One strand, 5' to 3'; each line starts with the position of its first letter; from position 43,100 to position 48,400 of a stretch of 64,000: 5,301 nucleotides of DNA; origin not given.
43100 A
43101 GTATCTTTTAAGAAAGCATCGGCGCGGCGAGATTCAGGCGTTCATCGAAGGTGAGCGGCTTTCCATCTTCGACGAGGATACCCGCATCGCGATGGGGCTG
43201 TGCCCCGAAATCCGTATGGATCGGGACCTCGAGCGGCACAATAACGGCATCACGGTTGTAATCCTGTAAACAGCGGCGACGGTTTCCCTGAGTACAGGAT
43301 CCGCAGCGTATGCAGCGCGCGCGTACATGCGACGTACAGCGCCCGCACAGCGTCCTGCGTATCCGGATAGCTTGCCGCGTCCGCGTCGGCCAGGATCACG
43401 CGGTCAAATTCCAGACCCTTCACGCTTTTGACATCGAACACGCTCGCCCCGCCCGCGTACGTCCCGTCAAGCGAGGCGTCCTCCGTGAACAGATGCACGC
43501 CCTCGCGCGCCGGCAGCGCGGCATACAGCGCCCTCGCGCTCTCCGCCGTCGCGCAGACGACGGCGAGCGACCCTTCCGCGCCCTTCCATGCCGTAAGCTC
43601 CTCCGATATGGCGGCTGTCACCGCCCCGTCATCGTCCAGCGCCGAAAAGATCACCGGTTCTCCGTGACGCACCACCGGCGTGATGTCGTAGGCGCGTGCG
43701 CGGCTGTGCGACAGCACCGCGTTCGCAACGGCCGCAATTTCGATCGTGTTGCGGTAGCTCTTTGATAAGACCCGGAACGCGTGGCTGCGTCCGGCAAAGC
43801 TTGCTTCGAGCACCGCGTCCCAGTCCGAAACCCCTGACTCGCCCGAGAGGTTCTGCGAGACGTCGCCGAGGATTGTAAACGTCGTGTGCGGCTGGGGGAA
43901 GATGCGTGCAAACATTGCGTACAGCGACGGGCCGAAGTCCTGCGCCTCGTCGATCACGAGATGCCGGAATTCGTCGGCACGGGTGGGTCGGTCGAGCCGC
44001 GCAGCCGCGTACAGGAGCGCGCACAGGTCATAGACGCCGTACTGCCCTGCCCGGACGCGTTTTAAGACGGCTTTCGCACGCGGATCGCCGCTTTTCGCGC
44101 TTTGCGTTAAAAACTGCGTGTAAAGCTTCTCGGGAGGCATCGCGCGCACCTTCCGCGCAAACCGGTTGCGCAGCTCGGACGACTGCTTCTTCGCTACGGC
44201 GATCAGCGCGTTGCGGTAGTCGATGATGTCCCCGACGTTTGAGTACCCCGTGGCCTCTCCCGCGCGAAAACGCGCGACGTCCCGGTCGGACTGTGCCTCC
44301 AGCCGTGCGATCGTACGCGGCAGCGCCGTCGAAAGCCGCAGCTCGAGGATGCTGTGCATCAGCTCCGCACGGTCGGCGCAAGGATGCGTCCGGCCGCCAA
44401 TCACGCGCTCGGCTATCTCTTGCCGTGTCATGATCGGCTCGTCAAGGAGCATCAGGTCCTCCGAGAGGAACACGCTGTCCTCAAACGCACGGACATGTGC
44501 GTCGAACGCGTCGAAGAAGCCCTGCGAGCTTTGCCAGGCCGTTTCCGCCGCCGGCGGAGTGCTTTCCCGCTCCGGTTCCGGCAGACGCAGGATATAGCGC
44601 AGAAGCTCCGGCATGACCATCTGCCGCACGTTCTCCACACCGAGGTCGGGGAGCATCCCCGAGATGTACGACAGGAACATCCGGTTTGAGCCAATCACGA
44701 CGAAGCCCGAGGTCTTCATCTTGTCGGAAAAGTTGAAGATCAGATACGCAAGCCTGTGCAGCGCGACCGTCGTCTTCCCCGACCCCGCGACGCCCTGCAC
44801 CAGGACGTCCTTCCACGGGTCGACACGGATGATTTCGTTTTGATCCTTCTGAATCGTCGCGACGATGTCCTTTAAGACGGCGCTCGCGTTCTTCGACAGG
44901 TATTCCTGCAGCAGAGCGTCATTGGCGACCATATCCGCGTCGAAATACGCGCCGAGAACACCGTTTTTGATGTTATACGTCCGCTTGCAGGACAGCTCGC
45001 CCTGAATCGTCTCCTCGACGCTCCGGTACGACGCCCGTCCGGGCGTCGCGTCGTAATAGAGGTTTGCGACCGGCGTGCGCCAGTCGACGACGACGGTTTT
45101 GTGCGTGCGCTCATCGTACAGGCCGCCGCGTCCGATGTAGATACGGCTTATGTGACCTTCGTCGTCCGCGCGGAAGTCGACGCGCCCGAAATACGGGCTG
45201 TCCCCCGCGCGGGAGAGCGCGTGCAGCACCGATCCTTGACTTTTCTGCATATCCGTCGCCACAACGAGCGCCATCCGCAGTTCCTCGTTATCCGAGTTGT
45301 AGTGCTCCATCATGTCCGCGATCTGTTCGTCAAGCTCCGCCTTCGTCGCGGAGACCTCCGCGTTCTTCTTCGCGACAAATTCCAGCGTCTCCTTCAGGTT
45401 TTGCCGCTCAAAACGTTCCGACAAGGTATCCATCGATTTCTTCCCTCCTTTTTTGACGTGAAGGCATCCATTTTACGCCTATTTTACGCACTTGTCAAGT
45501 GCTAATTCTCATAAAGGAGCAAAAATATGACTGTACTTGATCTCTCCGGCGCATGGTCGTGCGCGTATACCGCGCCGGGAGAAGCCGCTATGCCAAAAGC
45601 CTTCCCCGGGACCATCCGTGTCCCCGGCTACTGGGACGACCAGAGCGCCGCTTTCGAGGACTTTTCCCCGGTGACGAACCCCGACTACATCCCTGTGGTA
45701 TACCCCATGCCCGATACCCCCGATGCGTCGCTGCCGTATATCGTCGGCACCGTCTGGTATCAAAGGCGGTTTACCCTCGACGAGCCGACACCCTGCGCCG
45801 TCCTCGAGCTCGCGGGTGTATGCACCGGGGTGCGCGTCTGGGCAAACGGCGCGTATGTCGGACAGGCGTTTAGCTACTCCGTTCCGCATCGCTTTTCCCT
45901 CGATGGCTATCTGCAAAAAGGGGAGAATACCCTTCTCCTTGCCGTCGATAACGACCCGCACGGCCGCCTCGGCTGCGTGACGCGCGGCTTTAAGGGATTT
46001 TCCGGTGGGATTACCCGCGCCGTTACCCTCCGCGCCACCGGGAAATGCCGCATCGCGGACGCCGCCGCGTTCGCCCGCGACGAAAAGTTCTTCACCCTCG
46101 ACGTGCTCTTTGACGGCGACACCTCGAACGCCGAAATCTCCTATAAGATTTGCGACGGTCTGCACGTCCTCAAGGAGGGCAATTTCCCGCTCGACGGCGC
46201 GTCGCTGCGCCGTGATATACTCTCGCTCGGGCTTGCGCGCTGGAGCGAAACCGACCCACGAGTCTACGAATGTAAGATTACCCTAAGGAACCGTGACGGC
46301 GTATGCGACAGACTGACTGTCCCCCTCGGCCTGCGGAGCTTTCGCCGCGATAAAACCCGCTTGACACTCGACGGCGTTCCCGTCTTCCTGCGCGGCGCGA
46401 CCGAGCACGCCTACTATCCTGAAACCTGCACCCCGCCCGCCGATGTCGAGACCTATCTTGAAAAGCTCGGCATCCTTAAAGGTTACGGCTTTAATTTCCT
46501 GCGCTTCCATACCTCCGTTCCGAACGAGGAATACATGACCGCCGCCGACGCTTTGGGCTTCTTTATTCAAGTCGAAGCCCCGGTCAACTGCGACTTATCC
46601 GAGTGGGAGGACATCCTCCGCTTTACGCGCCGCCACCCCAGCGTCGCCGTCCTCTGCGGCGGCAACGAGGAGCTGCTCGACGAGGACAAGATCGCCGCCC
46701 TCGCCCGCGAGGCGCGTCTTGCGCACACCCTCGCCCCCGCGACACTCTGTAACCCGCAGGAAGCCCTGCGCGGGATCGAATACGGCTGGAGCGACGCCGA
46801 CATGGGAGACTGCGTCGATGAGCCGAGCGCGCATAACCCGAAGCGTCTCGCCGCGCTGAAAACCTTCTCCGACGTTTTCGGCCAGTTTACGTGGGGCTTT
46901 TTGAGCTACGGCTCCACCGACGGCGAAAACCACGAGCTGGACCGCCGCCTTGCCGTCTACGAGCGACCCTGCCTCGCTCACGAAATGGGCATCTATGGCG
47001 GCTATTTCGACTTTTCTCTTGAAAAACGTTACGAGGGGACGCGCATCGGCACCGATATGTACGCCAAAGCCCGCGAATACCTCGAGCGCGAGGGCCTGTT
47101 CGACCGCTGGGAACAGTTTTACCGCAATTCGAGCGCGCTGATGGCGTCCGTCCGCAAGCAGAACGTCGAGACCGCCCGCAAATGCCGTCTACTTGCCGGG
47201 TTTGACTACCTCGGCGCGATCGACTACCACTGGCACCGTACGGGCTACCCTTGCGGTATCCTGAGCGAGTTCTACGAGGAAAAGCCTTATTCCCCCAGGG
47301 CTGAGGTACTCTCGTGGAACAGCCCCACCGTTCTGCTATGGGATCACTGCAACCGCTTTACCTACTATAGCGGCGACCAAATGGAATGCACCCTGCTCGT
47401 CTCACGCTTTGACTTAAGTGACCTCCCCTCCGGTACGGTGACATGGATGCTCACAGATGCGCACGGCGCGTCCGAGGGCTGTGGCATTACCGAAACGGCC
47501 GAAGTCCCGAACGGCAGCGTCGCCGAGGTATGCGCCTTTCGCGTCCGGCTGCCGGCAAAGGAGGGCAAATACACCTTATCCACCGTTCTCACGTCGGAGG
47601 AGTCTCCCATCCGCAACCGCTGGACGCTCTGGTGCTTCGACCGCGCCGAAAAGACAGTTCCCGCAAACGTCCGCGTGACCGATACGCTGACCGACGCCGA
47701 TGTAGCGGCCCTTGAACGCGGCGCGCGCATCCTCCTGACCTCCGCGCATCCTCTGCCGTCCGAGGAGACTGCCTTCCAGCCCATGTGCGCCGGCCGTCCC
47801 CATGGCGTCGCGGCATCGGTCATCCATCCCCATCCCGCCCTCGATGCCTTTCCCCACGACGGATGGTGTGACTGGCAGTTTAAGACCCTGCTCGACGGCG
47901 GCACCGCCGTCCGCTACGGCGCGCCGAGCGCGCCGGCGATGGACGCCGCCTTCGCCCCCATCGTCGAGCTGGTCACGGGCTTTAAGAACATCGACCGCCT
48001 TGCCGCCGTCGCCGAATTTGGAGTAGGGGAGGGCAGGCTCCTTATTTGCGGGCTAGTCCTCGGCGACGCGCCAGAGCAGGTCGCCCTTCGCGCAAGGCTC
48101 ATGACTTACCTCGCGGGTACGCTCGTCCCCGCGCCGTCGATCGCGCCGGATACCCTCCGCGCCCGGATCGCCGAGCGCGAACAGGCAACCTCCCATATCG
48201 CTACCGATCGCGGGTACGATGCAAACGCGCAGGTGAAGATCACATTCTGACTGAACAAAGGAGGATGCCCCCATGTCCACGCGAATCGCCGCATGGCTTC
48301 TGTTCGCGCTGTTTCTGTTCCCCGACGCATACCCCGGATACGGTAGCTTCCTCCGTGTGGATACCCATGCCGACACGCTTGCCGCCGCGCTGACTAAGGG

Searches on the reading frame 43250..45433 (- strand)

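Call 53: search_protein_families(library=pfam, proteins=[window:43250-45433:-], max_evalue=0.001)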
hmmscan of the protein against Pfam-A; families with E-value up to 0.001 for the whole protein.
window:43250-45433:- (727 aa): 6 families
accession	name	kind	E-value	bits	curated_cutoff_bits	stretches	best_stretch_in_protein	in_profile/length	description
PF13538.12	UvrD_C_2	-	5.4e-11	42.6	27.4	1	663-712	2-51/52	UvrD-like helicase C-terminal domain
PF00580.27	UvrD-helicase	-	2.5e-09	37.7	23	0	485-527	209-250/271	UvrD/REP helicase N-terminal domain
PF13361.12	UvrD_C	-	5.5e-09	36.3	25.6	1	669-715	293-348/350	UvrD-like helicase C-terminal domain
PF13245.12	AAA_19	-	1.1e-06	29.3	25.1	0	480-530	83-131/134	AAA domain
PF01443.25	Viral_helicase1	-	1.5e-05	25.3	21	0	662-713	176-227/228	Viral superfamily 1 RNA helicase core domain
PF00270.35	DEAD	-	0.00094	19.4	26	0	206-237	13-41/167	DEAD/DEAH box helicase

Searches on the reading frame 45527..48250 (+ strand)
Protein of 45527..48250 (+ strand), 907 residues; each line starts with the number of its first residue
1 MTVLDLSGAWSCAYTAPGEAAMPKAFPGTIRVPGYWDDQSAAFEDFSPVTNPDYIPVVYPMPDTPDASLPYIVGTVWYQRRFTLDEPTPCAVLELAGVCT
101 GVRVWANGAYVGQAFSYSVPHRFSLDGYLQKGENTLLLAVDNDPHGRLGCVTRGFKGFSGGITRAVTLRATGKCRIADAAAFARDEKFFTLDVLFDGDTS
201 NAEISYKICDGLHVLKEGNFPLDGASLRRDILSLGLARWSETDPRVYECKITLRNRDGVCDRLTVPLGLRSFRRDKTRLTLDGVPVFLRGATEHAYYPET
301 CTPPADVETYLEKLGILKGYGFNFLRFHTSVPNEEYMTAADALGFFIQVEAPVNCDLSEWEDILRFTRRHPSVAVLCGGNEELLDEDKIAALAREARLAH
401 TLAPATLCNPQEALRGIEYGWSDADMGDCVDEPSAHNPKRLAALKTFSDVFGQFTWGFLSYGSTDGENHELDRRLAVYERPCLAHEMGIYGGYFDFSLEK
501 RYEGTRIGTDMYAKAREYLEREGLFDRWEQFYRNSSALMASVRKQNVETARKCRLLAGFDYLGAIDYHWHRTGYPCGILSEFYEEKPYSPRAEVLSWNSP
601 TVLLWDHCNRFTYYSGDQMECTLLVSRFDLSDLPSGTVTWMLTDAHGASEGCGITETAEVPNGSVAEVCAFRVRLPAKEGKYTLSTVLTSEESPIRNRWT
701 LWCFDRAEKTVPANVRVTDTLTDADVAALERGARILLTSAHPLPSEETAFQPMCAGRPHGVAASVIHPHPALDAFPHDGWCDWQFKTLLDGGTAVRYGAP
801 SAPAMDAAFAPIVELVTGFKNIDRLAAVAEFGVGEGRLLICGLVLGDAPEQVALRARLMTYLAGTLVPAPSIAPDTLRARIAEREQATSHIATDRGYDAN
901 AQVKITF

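Call 53: search_protein_families(library=pfam, proteins=[window:45527-48250:+], max_evalue=0.001)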
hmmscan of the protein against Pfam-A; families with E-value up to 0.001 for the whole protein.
window:45527-48250:+ (907 aa): 2 families
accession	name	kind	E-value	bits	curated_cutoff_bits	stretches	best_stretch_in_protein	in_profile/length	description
PF02837.24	Glyco_hydro_2_N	-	1e-10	42.3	28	1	24-140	21-133/169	Glycosyl hydrolases family 2, sugar binding domain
PF22666.2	Glyco_hydro_2_N2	-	0.00013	22.5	27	1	76-143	50-120/167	Glycosyl hydrolase 2 galactose-binding domain-like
